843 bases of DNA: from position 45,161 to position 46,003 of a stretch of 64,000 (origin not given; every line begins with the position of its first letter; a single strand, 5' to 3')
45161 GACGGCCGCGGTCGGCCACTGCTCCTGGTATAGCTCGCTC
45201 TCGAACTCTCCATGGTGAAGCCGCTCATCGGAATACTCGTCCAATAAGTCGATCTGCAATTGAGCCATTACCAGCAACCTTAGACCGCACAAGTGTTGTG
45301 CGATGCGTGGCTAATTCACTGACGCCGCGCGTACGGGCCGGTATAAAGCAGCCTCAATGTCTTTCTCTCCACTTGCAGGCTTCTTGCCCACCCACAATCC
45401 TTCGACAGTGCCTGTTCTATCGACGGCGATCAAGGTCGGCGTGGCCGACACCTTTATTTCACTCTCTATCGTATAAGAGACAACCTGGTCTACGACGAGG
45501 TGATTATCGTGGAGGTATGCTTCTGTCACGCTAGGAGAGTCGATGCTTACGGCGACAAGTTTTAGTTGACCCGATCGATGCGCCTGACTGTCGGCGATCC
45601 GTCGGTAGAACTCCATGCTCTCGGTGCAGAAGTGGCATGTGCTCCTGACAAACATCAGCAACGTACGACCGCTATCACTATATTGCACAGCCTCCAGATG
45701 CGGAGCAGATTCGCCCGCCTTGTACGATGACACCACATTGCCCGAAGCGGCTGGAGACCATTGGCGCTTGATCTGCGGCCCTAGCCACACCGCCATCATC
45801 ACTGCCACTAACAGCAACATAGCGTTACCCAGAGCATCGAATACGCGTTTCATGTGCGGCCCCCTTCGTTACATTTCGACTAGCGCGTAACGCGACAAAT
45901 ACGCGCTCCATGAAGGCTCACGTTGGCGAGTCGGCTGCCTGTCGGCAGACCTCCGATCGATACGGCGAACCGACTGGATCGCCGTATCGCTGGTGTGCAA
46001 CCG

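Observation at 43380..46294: Operon for a secreted 10-Cys/8-Tyr peptide with thioredoxin-fold protein, tandem GNAT and sulfotransferase (possible modified-peptide system)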

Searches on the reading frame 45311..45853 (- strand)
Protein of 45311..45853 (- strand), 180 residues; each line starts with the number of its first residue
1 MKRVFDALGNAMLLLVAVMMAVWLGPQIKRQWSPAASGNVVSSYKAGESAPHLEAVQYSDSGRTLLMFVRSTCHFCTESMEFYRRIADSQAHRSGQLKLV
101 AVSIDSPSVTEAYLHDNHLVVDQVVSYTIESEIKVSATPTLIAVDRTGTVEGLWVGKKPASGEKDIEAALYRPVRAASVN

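Call 3: search_protein_families(library=pfam, proteins=[window:45311-45853:-], max_evalue=0.1)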
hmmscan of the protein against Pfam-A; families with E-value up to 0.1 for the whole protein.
window:45311-45853:- (180 aa): 5 families
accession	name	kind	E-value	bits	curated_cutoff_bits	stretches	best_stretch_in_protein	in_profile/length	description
PF13905.12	Thioredoxin_8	-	3.7e-07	30.8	27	1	64-150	4-94/94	Thioredoxin-like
PF08534.16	Redoxin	-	1.5e-05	25.2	26.6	1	51-170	16-148/148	Redoxin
PF00578.27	AhpC-TSA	-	0.00017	22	26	1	62-150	26-121/124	AhpC/TSA family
PF13728.12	TraF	-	0.00019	21.8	23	1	19-147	87-202/224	F plasmid transfer operon protein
PF13098.12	Thioredoxin_2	-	0.0072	17.1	27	1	63-159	7-96/104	Thioredoxin-like domain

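Call 4: search_protein_families(library=ncbifam, proteins=[window:45311-45853:-], max_evalue=0.1)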
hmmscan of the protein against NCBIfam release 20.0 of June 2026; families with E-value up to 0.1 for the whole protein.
window:45311-45853:- (180 aa): 5 families
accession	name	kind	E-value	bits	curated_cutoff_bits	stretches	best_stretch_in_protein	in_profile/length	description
NF040769.1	SelL_rel_redox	subfamily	0.0011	18.7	120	1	52-120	12-82/173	SelL-related redox protein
TIGR02661.1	MauD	equivalog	0.0034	16.9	188.6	1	61-151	74-160/189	methylamine dehydrogenase accessory protein MauD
TIGR03871.1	ABC_peri_MoxJ_2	subfamily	0.0067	16.1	212.15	1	16-140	25-144/232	quinoprotein dehydrogenase-associated putative ABC transporter substrate-binding protein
TIGR02738.1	TrbB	equivalog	0.0071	16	132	1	14-143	6-124/153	type-F conjugative transfer system pilin assembly thiol-disulfide isomerase TrbB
TIGR02740.1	TraF-like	hypoth_equivalog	0.018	14.3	232.25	1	63-148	171-246/276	TraF-like protein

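Call 26: find_homologous_proteins(query=A1, max_evalue=0.00001)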
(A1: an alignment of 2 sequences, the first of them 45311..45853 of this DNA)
Query A1 (2 sequences) (180 aa, profile of the alignment): 9 proteins with E <= 0.00001 among 1896 candidates.
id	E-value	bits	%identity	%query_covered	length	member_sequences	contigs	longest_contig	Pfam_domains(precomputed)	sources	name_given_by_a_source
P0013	2.2e-100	352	100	100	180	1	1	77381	PF08534.17,PF13905.13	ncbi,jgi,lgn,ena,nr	ncbi:MAG TPA: thioredoxin-like domain-containing protein [Gemmatimonadaceae bacterium]|nr:thioredoxi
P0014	5.2e-97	341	45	71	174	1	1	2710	-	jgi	-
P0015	2.0e-34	137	44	72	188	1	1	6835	PF13098.14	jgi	jgi:hypothetical protein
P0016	2.4e-25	107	42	72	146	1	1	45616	PF13098.14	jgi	jgi:peroxiredoxin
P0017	2.5e-25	107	38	94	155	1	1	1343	PF08534.17,PF13098.14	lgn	-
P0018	8.5e-23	99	35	94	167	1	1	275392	-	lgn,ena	-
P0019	8.6e-23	99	31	94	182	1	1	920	PF08534.17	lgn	-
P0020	2.2e-22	98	38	76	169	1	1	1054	-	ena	-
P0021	7.8e-20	89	34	87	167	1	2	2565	PF13098.14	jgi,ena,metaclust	metaclust:\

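Call 27: find_encoding_contigs(protein=P0015, flank=6000, max_places=2)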
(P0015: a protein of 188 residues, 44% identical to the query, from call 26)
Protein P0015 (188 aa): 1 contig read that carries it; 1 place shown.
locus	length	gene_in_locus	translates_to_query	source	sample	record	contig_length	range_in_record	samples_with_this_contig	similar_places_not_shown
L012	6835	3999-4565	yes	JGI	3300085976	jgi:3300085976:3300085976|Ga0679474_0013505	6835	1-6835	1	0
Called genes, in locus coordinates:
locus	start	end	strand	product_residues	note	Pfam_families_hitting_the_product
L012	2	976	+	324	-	?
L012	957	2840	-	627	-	-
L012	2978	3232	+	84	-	-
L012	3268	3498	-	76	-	-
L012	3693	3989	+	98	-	-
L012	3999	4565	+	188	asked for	PF13098:Thioredoxin_2 (faint)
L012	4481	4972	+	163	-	-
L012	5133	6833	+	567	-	?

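Call 28: find_encoding_contigs(protein=P0016, flank=6000, max_places=2)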
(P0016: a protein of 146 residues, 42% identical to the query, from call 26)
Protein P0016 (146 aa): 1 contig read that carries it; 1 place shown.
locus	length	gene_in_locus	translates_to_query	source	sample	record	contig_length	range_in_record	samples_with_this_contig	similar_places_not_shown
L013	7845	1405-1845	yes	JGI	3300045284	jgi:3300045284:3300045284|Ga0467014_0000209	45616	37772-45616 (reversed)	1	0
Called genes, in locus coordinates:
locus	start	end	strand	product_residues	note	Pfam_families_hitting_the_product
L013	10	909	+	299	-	PF00166:Cpn10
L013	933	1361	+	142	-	PF05866:RusA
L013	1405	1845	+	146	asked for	PF13098:Thioredoxin_2 (weak)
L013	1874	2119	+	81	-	-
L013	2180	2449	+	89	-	PF03793:PASTA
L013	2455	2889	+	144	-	-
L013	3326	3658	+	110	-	-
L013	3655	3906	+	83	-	-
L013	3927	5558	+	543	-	PF04466:Terminase_3 (faint)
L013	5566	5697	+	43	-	-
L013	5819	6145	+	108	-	-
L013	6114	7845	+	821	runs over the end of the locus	PF16510:P22_portal (faint)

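Call 29: find_encoding_contigs(protein=P0018, flank=6000, max_places=2)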
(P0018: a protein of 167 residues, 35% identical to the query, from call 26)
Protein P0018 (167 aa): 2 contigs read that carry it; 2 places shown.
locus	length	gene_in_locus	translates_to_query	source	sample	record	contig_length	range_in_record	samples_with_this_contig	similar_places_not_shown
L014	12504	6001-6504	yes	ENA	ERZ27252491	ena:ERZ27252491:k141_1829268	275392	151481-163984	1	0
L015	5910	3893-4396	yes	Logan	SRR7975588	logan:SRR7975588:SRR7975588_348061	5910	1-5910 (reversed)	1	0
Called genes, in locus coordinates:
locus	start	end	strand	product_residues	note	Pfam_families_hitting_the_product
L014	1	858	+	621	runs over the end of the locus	PF02574:S-methyl_trans, PF02219:MTHFR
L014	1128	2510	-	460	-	PF00171:Aldedh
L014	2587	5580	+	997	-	PF13620:CarboxypepD_reg, PF13715:CarbopepD_reg_2 (weak), PF25183:OMP_b-brl_4, PF00593:TonB_dep_Rec_b-barrel (weak), PF25183:OMP_b-brl_4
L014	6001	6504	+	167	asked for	-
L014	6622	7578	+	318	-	PF25919:BSH_CusB (faint), PF25917:BSH_RND (weak), PF25881:HH_YBHG (weak), PF25954:Beta-barrel_RND_2, PF25990:Beta-barrel_YknX (weak)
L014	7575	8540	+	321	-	PF13555:AAA_29 (faint), PF00005:ABC_tran, PF13304:AAA_21 (weak)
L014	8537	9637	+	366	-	PF12679:ABC2_membrane_2, PF12730:ABC2_membrane_4 (faint), PF12698:ABC2_membrane_3, PF01061:ABC2_membrane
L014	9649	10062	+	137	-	PF07681:DoxX, PF13564:DoxX_2 (weak)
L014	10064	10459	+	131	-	PF00903:Glyoxalase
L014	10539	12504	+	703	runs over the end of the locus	PF07715:Plug (weak)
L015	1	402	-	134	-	?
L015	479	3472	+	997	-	PF13620:CarboxypepD_reg, PF13715:CarbopepD_reg_2 (weak), PF25183:OMP_b-brl_4, PF00593:TonB_dep_Rec_b-barrel (weak), PF25183:OMP_b-brl_4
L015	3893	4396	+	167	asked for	-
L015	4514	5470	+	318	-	PF25919:BSH_CusB (faint), PF25917:BSH_RND (weak), PF25881:HH_YBHG (weak), PF25954:Beta-barrel_RND_2, PF25990:Beta-barrel_YknX (weak)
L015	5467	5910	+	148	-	?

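Call 33: find_related_loci(query=A4, collection=genome_contigs, flank=6000)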
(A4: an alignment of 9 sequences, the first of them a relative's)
Query A4 (180 aa) in genome_contigs; peptide patterns used: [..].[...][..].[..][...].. (x = any residue, [..] = any of these).
13 stretches matched a pattern; 11 encode a relative of the query (tblastn E <= 1e-3); 11 distinct loci.
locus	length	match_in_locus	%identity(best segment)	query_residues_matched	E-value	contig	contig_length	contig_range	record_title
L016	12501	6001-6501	32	2-170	5e-23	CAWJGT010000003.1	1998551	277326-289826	MAG: uncultured Holophagales bacterium isolate MFD04935.bin.1.7 genome assembly, contig: contig_1947, whole genome shotg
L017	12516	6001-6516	31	2-173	1e-20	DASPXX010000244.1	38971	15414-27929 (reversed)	MAG TPA_asm: Thermoanaerobaculia bacterium isolate SMAG_U11578 k141_210976, whole genome shotgun sequence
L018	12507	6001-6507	30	2-170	2e-19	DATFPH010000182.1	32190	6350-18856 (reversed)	MAG TPA_asm: Thermoanaerobaculia bacterium isolate SMAG_U9298 k141_791482, whole genome shotgun sequence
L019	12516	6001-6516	30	2-170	2e-19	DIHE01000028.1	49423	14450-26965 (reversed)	MAG TPA_asm: Holophagales bacterium UBA5704 UBA5704_contig_127, whole genome shotgun sequence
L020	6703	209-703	31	2-166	7e-19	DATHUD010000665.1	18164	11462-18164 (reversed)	MAG TPA_asm: Thermoanaerobaculia bacterium isolate SMAG_U16097 k141_536504, whole genome shotgun sequence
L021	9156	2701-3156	31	1-157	4e-18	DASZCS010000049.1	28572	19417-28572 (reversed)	MAG TPA_asm: Pyrinomonadaceae bacterium isolate SMAG_U6448 k141_302748, whole genome shotgun sequence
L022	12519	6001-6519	31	2-170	6e-18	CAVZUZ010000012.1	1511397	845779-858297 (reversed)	MAG: Thermoanaerobaculaceae bacterium isolate MFD06742.bin.2.42 genome assembly, contig: contig_23422, whole genome shot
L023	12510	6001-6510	30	2-170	8e-17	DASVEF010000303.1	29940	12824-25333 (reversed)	MAG TPA_asm: Thermoanaerobaculia bacterium isolate SMAG_U2053 k141_734124, whole genome shotgun sequence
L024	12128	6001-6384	34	33-166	2e-14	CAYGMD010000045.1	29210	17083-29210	MAG TPA_asm: uncultured Acidobacterium sp. isolate ERP113451_co6_2 genome assembly, contig: NODE_419_length_29210_cov_12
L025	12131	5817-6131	33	65-170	2e-14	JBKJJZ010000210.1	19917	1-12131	MAG: Vicinamibacterales bacterium isolate ant_bin.222 k117_2896609, whole genome shotgun sequence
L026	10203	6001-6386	37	41-172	2e-15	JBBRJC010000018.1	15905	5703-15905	MAG: Bryobacterales bacterium isolate Co_metawrap_2843 Cmw_2843_k141_7012916_length_15905_cov_8.0000, whole genome shotg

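Call 34: find_related_loci(query=A4, collection=metagenome_contigs, flank=6000)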
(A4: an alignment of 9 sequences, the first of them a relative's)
Query A4 (180 aa) in metagenome_contigs; peptide patterns used: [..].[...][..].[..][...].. (x = any residue, [..] = any of these).
45 stretches matched a pattern; 31 encode a relative of the query (tblastn E <= 1e-3); 31 distinct loci.
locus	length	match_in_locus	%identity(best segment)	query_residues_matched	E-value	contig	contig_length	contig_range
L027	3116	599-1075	41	1-166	1e-33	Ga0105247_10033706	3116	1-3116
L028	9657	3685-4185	38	3-170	2e-28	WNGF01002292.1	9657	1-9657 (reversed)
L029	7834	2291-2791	38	3-170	2e-28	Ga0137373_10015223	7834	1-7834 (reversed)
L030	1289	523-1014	40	3-178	3e-28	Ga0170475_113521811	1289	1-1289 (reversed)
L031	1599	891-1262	42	42-166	1e-26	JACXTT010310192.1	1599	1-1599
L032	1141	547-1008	36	8-166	8e-24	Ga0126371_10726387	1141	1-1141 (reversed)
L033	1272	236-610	38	41-166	1e-23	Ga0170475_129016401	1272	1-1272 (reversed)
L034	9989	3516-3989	35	10-173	2e-23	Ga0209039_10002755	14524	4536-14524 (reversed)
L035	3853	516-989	35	10-173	2e-23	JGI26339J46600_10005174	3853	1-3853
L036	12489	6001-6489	35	1-170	1e-22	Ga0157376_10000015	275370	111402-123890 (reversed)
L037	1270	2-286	45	71-166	1e-22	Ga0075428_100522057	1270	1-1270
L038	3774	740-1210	31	6-166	1e-21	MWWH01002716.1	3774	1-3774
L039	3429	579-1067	32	4-166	5e-21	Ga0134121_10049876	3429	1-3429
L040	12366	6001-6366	37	42-170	5e-21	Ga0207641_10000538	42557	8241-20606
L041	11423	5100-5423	38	42-156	2e-20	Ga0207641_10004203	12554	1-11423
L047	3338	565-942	34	42-170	1e-19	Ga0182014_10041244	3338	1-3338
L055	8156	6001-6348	33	55-170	1e-15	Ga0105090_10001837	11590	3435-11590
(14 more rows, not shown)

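Call 41: search_solved_structures(query=A4, max_evalue=0.1)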
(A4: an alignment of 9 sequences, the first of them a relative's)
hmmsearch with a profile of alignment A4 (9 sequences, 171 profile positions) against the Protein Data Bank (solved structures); distinct sequences matched with E-value up to 0.1: 22.
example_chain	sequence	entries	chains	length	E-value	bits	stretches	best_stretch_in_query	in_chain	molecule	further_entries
3gl3_A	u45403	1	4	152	4.2e-07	33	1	55-166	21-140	Putative Thiol:disulfide interchange protein DsbE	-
4nmu_A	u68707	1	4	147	3.4e-05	26.8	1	72-159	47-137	Thiol-disulfide oxidoreductase ResA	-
3erw_A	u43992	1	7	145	4.1e-05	26.5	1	59-160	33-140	Sporulation thiol-disulfide oxidoreductase A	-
3c73_A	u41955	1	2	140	8.4e-05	25.5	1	72-157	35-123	Thiol-disulfide oxidoreductase resA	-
2yp6_A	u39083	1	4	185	0.00012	25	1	13-160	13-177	THIOREDOXIN FAMILY PROTEIN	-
3c71_A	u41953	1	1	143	0.0002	24.3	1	72-157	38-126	Thiol-disulfide oxidoreductase resA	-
2h1b_A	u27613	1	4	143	0.00047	23.1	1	72-157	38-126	Thiol-disulfide oxidoreductase resA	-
1st9_A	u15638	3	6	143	0.00047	23.1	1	72-157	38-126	Thiol-disulfide oxidoreductase resA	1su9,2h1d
2f9s_A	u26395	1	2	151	0.00055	22.9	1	72-157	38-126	Thiol-disulfide oxidoreductase resA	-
4hqz_A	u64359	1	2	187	0.00079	22.4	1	27-160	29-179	Thioredoxin family protein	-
3kcm_A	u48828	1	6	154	0.0011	21.9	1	64-159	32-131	Thioredoxin family protein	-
2h19_A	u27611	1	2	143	0.0012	21.8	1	88-157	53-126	Thiol-disulfide oxidoreductase resA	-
2h1a_A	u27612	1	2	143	0.0012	21.7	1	88-157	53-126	Thiol-disulfide oxidoreductase resA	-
2l5o_A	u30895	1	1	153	0.0014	21.6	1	61-154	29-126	Putative thioredoxin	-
2h1g_A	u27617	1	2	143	0.0014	21.5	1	88-157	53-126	Thiol-disulfide oxidoreductase resA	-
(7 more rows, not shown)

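Call 73: search_protein_families(library=ncbifam, proteins=[L025:6211-8673:+, L028:4302-6653:+, L028:6671-8341:+, L055:6297-8156:+, L047:1170-2996:+, L034:4368-5249:+, L024:6479-7243:-, L024:7333-10359:-, L012:4481-4972:+, L012:5133-6833:+], max_evalue=0.001)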
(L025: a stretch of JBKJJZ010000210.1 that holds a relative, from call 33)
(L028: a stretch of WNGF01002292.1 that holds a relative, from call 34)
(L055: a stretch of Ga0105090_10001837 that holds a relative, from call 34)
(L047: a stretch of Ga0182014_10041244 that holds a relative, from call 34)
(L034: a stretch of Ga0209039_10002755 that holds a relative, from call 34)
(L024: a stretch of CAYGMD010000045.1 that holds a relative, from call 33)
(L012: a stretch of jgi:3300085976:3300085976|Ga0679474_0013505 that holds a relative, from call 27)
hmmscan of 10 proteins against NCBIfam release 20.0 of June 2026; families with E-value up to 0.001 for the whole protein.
L025:6211-8673:+ (820 aa): 3 families
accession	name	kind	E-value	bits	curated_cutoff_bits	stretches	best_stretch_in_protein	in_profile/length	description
TIGR03434.1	ADOP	subfamily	1.7e-96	324.1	622.3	1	15-801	17-785/803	ADOP family duplicated permease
NF007826.0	PRK10535.1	equivalog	7.3e-12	44.3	966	1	118-367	370-616/648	macrolide ABC transporter ATP-binding protein/permease MacB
TIGR02212.1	lolCE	equivalog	0.00057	18.9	362.45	1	276-403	269-408/411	lipoprotein-releasing ABC transporter permease subunit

L028:4302-6653:+ (783 aa): 2 families
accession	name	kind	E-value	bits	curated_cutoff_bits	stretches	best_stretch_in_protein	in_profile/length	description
TIGR03434.1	ADOP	subfamily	7e-106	355.2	622.3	1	2-783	2-803/803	ADOP family duplicated permease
NF007826.0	PRK10535.1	equivalog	3.1e-07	29.1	966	1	645-781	513-646/648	macrolide ABC transporter ATP-binding protein/permease MacB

L028:6671-8341:+ (556 aa): 13 families
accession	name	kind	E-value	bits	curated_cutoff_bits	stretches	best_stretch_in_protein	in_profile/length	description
NF041876.1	EPS_EpsE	equivalog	1.1e-13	51.2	400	1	212-362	212-356/389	exopolysaccharide biosynthesis GT4 family glycosyltransferase EpsE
TIGR02149.1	glgA_Coryne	subfamily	1.4e-13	50.8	302.4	1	182-429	171-388/391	glycogen synthase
TIGR03088.1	stp2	hypoth_equivalog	7.5e-12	45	409.05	1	293-351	267-323/374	TIGR03088 family PEP-CTERM/XrtA system glycosyltransferase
TIGR03999.1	thiol_BshA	equivalog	1.4e-09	37.4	273.7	1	183-349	170-321/375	N-acetyl-alpha-D-glucosaminyl L-malate synthase BshA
NF038229.1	Glyco4_Geo_Pelo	equivalog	1.3e-08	34.3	400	1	208-347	154-284/338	GPMC system family 4 glycosyltransferase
TIGR03449.1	mycothiol_MshA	equivalog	2.4e-08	33.3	462.5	1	183-350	191-353/406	D-inositol-3-phosphate glycosyltransferase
NF053787.1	GlcN_PG_synth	equivalog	6e-07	28.6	480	1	291-349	254-309/361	N-acetylglucosaminyl phosphatidylglycerol synthase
NF038295.1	EPS_HpsP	equivalog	3.1e-06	26.4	550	1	184-349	180-336/388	hormogonium polysaccharide biosynthesis glycosyltransferase HpsP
TIGR04063.1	stp3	hypoth_equivalog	5.5e-06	25.5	442.05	1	183-349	183-343/397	TIGR04063 family PEP-CTERM/XrtA system glycosyltransferase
TIGR04047.1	MSMEG_0565_glyc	hypoth_equivalog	1.4e-05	24.3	259.85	1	233-348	210-324/373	MSMEG_0565 family glycosyltransferase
TIGR04157.1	glyco_rSAM_CFB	subfamily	2.9e-05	23.3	400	0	314-349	314-349/406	TIGR04157 family glycosyltransferase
NF041010.1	glycosy_Agl16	equivalog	5.1e-05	22.3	575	1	249-348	207-302/352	glycosylation protein Agl16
TIGR04005.1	wcaL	equivalog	0.00016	20.7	537.6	1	288-351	288-355/406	colanic acid biosynthesis glycosyltransferase WcaL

L055:6297-8156:+ (620 aa): 3 families
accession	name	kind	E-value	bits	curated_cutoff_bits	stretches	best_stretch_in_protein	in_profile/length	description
TIGR03434.1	ADOP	subfamily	1.2e-66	225.4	622.3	1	58-600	17-554/803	ADOP family duplicated permease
NF007826.0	PRK10535.1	equivalog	1e-09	37.2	966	1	161-398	370-603/648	macrolide ABC transporter ATP-binding protein/permease MacB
TIGR02212.1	lolCE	equivalog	2.3e-05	23.5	362.45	1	317-444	267-406/411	lipoprotein-releasing ABC transporter permease subunit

L047:1170-2996:+ (608 aa): 0 families

L034:4368-5249:+ (293 aa): 1 family
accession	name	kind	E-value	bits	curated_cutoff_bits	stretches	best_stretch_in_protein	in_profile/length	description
TIGR03435.1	Soli_TIGR03435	paralog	1.1e-48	166.1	40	1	50-293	5-241/241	TIGR03435 family protein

L024:6479-7243:- (254 aa): 8 families
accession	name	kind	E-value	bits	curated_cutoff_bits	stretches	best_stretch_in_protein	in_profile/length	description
TIGR02521.1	type_IV_pilW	equivalog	5.8e-10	39.1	154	1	171-228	31-88/234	type IV pilus biogenesis/stability protein PilW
TIGR02552.1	LcrH_SycD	equivalog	9.4e-10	38.3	104.8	1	45-97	63-115/136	SycD/LcrH family type III secretion system chaperone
NF033920.0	C39_PA2778_fam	equivalog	7.5e-09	35.4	150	1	132-233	149-252/255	PA2778 family cysteine peptidase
TIGR02917.1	PEP_TPR_lipo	equivalog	1.9e-07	29.4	312.2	1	151-232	750-827/899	XrtA/PEP-CTERM system TPR-repeat protein PrsT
NF033762.1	social_mot_Tgl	equivalog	2.2e-06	27.2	225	0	176-227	141-192/252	social motility TPR repeat lipoprotein Tgl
TIGR04510.1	mod_pep_cyc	subfamily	6.2e-06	25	400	1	41-236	405-599/814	putative peptide modification system cyclase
NF040959.1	MamA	equivalog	2.3e-05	23.9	200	0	30-94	101-165/204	magnetosome protein MamA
NF052415.1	T3SS_chap_SctY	equivalog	0.00052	20.5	70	0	177-232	12-67/106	type III secretion apparatus assembly chaperone SctY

L024:7333-10359:- (1008 aa): 4 families
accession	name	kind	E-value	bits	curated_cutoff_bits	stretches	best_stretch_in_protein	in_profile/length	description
NF052345.1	S_layer_anammox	exception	3.7e-10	37.8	1400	1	34-136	1309-1410/1596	Kustd1514 family S-layer glycoprotein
NF010048.1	PRK13524.1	subfamily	3.5e-06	25.8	493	0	212-253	145-187/744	FepA family TonB-dependent siderophore receptor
NF041535.1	TonB_rec_PqqU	equivalog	2.3e-05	22.9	1200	1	190-259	78-146/676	TonB-dependent receptor PqqU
NF049946.1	TonB_dep_CU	exception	9.5e-05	20.9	700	0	213-247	141-175/683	TonB-dependent receptor, CU motif-type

L012:4481-4972:+ (163 aa): 0 families

L012:5133-6833:+ (567 aa): 0 families

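Call 77: search_protein_families(library=padloc, proteins=[window:45311-45853:-], max_evalue=0.01)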
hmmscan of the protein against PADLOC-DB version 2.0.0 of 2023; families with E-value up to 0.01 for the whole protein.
window:45311-45853:- (180 aa): 0 families

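Call 79: search_dna_similar(query=P0016, collection=phages, mode=protein, max_evalue=0.001, max_rows=10)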
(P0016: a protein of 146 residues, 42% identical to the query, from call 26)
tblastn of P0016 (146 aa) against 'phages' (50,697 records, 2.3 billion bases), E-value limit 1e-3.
No match.

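Call 83: find_related_loci(query=A4, collection=viral_contigs, flank=4000)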
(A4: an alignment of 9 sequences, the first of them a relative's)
Query A4 (180 aa) in viral_contigs; peptide patterns used: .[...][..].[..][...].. (x = any residue, [..] = any of these).
13 stretches matched a pattern; 2 encode a relative of the query (tblastn E <= 1e-3); 2 distinct loci.
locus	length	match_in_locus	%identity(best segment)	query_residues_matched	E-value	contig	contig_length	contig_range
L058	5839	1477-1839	42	42-170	3e-29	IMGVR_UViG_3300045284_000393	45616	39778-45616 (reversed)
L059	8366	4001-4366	37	42-170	5e-22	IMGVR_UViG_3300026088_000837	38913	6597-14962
